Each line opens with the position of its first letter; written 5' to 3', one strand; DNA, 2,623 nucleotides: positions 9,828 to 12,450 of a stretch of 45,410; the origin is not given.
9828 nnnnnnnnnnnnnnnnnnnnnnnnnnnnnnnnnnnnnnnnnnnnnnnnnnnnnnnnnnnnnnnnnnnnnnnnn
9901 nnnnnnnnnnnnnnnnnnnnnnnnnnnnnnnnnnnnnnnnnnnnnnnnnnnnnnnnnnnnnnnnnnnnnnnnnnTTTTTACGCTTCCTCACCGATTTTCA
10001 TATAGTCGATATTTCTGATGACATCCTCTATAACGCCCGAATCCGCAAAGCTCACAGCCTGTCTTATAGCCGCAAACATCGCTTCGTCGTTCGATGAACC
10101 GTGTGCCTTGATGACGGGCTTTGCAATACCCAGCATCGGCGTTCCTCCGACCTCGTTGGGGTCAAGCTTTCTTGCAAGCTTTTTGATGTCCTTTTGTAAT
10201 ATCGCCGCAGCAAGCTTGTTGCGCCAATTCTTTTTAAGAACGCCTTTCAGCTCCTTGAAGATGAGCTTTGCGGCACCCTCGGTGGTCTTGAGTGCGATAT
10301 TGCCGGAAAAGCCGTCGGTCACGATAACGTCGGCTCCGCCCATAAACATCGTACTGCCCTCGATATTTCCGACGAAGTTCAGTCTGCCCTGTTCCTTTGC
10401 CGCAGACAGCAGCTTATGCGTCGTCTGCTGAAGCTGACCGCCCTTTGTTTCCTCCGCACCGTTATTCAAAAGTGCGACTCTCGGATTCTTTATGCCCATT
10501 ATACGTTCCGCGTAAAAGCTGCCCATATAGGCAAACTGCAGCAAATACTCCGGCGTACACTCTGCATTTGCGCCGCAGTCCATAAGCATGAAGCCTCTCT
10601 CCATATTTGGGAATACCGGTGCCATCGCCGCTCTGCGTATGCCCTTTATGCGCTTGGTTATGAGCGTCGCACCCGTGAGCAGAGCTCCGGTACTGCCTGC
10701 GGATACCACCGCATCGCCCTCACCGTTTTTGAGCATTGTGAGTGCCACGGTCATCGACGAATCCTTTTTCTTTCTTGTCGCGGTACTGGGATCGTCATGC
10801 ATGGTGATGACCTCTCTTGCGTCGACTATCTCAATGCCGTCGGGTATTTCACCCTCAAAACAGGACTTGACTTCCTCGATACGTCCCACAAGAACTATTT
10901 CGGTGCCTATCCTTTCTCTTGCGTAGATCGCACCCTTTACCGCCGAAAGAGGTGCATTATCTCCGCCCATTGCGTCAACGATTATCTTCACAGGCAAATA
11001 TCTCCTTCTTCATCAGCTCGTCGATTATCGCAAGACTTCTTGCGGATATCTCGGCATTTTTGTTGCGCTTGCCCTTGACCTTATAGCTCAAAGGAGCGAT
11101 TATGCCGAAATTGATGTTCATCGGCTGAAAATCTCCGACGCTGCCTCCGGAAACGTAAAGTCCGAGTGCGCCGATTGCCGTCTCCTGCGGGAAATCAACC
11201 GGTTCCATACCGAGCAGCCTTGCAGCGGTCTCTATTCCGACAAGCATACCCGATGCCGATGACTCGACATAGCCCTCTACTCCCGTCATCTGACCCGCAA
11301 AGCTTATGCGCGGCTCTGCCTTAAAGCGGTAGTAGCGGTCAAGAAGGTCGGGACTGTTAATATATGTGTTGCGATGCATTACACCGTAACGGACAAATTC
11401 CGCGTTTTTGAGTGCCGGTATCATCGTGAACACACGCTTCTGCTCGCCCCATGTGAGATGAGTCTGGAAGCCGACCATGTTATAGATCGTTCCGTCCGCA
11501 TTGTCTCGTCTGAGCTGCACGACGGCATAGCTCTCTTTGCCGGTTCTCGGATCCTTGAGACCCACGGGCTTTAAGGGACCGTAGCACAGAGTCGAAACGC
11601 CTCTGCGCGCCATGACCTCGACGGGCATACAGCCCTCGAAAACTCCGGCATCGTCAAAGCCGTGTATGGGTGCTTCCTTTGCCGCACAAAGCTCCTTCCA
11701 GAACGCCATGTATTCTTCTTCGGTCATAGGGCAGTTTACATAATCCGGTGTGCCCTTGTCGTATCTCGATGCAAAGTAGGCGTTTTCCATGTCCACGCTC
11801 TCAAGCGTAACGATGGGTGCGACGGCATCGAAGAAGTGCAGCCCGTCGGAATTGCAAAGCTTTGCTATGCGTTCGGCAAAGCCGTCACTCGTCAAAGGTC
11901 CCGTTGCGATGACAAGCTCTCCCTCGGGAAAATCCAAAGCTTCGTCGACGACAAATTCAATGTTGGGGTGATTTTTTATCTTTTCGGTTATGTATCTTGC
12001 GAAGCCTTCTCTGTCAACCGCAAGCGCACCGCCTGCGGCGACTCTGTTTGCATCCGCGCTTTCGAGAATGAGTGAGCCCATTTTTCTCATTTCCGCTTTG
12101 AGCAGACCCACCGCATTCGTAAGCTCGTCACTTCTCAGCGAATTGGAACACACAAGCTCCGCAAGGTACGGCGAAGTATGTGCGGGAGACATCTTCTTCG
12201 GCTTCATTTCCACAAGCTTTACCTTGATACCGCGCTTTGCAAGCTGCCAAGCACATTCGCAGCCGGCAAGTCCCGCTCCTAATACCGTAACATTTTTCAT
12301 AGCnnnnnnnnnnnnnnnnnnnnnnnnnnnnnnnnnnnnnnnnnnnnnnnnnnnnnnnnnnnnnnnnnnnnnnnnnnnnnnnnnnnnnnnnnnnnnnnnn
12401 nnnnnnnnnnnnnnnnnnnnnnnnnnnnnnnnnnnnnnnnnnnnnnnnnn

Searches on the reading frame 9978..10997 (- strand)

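Call 11: search_protein_families(library=pfam, proteins=[window:9978-10997:-], max_evalue=0.01)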
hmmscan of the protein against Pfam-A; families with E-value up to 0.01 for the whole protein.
window:9978-10997:- (339 aa): 2 families
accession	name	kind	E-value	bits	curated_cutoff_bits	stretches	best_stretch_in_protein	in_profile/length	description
PF02504.20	FA_synthesis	-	3.6e-104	348.8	29.1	1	3-324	1-323/324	Fatty acid synthesis protein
PF01515.24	PTA_PTB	-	3.3e-08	33.7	24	1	9-202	20-226/319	Phosphate acetyl/butaryl transferase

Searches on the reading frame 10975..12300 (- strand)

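Call 11: search_protein_families(library=pfam, proteins=[window:10975-12300:-], max_evalue=0.01)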
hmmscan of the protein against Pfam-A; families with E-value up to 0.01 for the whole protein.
window:10975-12300:- (441 aa): 9 families
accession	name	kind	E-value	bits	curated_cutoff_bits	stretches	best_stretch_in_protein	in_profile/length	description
PF01134.28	GIDA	-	7e-92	308.9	22.1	1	4-365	2-390/391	Glucose inhibited division protein A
PF01266.30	DAO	-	9.9e-07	29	27.9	1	4-60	2-56/353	FAD dependent oxidoreductase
PF00070.33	Pyr_redox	-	4.8e-06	27.4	22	1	3-37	1-35/82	Pyridine nucleotide-disulphide oxidoreductase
PF13450.12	NAD_binding_8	-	5.2e-06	27.1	21.9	1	6-34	1-29/68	NAD(P)-binding Rossmann-like domain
PF07992.20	Pyr_redox_2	-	1.3e-05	25.2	26.1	1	2-40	143-180/291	Pyridine nucleotide-disulphide oxidoreductase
PF00890.30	FAD_binding_2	-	2.4e-05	24.2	20.4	1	4-41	2-39/414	FAD binding domain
PF02737.24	3HCDH_N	-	0.00027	21.4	22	1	3-42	1-40/180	3-hydroxyacyl-CoA dehydrogenase, NAD binding domain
PF05834.18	Lycopene_cycl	-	0.0014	18.2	23.4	1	4-40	2-40/380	Lycopene cyclase protein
PF03486.20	HI0933_like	-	0.0084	16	50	0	3-35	2-34/244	HI0933-like protein Rossmann domain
